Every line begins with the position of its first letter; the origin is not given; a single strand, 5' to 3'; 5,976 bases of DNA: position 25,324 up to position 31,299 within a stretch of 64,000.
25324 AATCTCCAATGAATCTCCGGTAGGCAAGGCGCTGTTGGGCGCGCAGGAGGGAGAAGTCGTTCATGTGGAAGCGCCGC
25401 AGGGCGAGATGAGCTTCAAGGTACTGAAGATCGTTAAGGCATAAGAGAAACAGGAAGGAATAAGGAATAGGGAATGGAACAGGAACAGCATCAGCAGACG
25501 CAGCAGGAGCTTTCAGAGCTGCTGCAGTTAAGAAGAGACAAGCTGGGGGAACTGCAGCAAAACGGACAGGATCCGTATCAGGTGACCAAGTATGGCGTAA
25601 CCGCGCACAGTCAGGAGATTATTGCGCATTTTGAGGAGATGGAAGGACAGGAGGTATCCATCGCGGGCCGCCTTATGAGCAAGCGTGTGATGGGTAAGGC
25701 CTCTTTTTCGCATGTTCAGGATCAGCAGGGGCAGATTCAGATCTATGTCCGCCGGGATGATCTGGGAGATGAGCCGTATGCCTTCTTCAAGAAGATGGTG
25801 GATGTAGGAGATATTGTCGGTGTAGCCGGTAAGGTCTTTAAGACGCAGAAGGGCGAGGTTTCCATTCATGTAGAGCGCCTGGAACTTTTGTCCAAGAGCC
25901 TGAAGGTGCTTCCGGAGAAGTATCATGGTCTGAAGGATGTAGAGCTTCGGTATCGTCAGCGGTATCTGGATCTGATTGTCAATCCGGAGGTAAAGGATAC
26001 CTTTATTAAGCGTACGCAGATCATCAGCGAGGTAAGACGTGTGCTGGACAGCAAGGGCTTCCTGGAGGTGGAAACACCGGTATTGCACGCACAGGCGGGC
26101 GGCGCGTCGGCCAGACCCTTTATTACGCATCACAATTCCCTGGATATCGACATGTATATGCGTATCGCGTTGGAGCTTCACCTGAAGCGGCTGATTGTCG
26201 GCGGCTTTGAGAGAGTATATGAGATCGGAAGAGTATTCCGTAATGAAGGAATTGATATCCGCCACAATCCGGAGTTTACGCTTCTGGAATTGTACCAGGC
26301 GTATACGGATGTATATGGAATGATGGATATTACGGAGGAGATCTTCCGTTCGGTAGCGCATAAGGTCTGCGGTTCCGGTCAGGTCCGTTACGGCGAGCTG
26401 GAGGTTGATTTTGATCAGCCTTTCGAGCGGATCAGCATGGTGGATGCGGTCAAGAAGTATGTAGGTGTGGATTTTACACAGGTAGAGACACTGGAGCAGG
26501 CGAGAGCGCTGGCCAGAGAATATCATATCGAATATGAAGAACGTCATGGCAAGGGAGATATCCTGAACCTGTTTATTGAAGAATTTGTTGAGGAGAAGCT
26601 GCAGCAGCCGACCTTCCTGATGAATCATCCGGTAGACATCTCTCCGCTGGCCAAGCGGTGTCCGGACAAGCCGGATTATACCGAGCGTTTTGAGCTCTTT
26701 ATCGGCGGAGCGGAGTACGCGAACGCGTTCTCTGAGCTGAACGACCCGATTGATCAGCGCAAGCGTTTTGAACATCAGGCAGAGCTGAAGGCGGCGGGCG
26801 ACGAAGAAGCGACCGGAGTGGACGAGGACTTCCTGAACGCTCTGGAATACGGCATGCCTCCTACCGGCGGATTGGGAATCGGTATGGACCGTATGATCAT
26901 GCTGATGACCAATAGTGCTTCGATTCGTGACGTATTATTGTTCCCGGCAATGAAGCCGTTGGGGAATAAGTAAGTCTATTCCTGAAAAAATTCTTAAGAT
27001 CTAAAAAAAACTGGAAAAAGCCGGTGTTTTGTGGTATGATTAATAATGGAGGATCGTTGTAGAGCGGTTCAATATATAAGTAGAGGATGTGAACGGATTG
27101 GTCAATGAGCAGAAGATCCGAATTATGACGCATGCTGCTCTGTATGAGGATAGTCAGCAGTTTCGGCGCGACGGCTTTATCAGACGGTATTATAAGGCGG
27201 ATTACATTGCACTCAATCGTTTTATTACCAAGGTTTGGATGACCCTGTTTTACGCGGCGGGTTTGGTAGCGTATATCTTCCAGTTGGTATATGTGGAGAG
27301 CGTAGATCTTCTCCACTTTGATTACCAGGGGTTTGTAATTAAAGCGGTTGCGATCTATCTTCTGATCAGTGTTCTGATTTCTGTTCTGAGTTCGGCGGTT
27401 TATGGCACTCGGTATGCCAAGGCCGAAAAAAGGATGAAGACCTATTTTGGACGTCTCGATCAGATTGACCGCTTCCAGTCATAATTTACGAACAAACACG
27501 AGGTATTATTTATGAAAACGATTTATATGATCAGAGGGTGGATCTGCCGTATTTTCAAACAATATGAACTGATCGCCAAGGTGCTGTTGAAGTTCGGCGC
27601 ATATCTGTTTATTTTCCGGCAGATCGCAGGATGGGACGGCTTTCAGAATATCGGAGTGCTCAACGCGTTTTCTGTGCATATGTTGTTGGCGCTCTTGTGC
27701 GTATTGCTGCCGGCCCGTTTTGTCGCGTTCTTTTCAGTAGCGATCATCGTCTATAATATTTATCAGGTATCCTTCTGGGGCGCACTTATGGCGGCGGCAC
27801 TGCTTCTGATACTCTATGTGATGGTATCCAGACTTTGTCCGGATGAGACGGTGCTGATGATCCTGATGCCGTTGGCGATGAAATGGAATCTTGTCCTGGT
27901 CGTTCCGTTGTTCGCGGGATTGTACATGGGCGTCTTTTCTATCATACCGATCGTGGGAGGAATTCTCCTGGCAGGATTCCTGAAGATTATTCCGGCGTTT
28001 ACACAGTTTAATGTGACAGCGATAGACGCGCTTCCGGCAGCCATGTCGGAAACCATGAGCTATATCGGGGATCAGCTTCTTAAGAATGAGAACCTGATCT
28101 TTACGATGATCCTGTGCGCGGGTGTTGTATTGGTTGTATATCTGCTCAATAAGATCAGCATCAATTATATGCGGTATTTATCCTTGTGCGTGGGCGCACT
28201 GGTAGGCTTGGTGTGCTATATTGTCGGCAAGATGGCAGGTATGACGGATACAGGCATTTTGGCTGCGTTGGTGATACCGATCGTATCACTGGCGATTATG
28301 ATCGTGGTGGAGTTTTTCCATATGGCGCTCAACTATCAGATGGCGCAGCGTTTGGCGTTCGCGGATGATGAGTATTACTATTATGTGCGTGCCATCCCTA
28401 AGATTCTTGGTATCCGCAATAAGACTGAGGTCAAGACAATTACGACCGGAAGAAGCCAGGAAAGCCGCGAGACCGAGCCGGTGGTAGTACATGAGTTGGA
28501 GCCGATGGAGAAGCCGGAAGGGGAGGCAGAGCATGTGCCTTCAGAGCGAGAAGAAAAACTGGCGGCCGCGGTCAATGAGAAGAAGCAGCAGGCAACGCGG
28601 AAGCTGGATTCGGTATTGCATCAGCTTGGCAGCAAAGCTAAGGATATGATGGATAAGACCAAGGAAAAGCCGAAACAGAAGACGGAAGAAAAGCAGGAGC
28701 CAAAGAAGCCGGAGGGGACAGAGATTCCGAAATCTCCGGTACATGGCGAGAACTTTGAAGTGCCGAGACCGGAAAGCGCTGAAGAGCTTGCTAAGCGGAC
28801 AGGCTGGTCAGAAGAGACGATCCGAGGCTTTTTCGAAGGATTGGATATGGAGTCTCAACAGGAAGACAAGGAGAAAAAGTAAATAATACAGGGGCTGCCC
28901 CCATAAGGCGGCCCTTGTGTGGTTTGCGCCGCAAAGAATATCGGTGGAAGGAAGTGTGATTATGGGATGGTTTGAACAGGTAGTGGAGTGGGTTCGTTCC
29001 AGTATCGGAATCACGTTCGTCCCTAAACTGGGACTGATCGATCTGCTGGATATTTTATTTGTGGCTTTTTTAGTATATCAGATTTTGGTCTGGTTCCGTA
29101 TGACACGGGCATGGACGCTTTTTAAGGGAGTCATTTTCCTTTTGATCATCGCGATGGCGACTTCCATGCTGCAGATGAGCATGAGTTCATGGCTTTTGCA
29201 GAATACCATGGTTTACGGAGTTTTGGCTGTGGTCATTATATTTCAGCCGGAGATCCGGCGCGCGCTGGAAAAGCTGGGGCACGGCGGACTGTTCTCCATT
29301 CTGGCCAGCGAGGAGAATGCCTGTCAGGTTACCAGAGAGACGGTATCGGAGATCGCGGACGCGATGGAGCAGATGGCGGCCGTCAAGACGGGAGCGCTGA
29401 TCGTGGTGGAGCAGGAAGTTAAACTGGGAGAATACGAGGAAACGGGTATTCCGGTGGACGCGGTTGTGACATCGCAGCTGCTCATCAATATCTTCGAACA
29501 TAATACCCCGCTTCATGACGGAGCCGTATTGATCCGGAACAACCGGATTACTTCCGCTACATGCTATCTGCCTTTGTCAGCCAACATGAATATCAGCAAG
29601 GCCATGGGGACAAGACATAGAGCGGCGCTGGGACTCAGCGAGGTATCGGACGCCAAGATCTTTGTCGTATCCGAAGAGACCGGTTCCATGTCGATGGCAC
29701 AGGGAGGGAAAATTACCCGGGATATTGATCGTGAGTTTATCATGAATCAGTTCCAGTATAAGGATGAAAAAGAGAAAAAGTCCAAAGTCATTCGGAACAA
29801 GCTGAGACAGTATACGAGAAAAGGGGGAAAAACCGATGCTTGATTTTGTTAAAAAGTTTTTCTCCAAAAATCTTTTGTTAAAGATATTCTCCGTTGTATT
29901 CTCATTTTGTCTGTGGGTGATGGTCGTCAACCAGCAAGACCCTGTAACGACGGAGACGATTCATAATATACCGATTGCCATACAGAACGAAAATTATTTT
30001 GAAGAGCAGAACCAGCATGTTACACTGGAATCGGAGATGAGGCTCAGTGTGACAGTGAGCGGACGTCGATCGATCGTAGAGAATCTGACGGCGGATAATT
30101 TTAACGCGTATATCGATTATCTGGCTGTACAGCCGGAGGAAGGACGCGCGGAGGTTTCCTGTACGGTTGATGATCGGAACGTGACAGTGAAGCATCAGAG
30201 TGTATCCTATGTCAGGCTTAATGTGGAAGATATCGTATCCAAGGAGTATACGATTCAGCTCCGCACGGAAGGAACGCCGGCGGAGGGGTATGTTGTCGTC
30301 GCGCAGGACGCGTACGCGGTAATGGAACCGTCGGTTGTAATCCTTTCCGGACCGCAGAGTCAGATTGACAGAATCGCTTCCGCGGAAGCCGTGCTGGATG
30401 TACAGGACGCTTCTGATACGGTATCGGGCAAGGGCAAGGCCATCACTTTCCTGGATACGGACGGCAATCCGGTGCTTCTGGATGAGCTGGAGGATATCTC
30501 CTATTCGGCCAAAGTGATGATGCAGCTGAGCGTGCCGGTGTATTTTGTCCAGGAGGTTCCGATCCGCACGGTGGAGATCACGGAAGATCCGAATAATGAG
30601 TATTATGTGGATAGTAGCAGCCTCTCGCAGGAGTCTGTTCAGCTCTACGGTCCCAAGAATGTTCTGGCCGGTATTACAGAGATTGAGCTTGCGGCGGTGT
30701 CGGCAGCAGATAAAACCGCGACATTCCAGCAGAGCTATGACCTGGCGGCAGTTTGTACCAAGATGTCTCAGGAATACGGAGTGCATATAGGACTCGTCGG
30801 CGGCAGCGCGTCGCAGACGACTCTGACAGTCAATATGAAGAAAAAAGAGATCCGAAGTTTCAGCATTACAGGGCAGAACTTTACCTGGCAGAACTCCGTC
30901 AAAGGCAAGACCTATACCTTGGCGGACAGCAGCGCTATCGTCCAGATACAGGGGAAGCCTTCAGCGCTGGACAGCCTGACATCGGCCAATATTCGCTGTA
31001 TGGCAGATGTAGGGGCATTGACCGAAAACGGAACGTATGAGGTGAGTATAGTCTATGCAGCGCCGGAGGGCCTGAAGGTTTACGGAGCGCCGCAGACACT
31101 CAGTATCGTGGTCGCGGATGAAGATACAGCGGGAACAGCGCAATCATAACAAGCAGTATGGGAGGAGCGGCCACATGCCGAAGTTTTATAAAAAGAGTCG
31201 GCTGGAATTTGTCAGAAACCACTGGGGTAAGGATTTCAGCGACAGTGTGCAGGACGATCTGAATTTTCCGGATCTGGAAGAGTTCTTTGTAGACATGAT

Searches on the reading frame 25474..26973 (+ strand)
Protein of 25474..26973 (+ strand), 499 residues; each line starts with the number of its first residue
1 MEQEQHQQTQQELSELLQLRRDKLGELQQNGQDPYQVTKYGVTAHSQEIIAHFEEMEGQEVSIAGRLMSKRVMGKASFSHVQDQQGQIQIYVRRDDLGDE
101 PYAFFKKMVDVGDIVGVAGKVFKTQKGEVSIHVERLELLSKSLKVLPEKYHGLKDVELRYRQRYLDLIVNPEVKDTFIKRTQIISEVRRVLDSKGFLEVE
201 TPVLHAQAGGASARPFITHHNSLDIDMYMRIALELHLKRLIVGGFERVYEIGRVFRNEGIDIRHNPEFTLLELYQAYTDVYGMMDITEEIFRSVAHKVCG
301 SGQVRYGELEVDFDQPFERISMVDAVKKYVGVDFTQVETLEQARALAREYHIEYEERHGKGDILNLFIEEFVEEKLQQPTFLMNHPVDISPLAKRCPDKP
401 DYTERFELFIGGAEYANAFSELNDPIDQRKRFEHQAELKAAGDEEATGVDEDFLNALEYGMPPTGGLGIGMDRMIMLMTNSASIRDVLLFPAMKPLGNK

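Call 53: search_protein_families(library=pfam, proteins=[window:25474-26973:+], max_evalue=0.0001)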
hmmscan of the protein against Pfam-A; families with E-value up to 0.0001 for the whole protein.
window:25474-26973:+ (499 aa): 3 families
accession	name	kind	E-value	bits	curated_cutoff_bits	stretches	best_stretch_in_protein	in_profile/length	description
PF00152.25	tRNA-synt_2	-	1.4e-91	307.3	25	1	156-493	2-307/308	tRNA synthetases class II (D, K and N)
PF01336.31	tRNA_anti-codon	-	8e-17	61.4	27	1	61-139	1-75/75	OB-fold nucleic acid binding domain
PF01409.25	tRNA-synt_2d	-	3.5e-05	23.8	19.8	0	248-316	105-172/246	tRNA synthetases class II core domain (F)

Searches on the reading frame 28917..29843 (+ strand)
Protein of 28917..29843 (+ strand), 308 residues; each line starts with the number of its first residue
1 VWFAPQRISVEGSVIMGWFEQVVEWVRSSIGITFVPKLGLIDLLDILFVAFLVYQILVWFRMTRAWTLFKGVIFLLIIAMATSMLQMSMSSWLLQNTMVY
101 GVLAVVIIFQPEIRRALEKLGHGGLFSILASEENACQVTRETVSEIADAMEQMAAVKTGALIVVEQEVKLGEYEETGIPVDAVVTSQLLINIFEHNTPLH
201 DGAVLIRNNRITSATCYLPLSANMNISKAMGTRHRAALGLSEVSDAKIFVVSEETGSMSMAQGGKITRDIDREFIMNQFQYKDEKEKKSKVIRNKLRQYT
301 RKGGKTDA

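Call 53: search_protein_families(library=pfam, proteins=[window:28917-29843:+], max_evalue=0.0001)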
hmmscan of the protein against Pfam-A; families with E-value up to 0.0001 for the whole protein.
window:28917-29843:+ (308 aa): 2 families
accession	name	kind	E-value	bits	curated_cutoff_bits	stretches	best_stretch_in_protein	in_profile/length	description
PF02457.21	DAC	-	7.6e-43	145.3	27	1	148-265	2-118/119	DisA bacterial checkpoint controller nucleotide-binding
PF19293.4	CdaA_N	-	1e-12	48.5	23.8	1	37-113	4-81/81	CdaA N-terminal transmembrane domain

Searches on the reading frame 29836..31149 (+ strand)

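Call 53: search_protein_families(library=pfam, proteins=[window:29836-31149:+], max_evalue=0.0001)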
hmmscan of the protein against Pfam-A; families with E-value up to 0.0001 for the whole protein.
window:29836-31149:+ (437 aa): 2 families
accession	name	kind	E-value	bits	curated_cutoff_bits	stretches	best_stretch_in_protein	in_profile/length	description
PF07949.17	YbbR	-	3.7e-23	82.1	22.3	2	241-303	1-63/81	YbbR-like protein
PF01833.30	TIG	-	1.7e-06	28.4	20.9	0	343-409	20-72/84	IPT/TIG domain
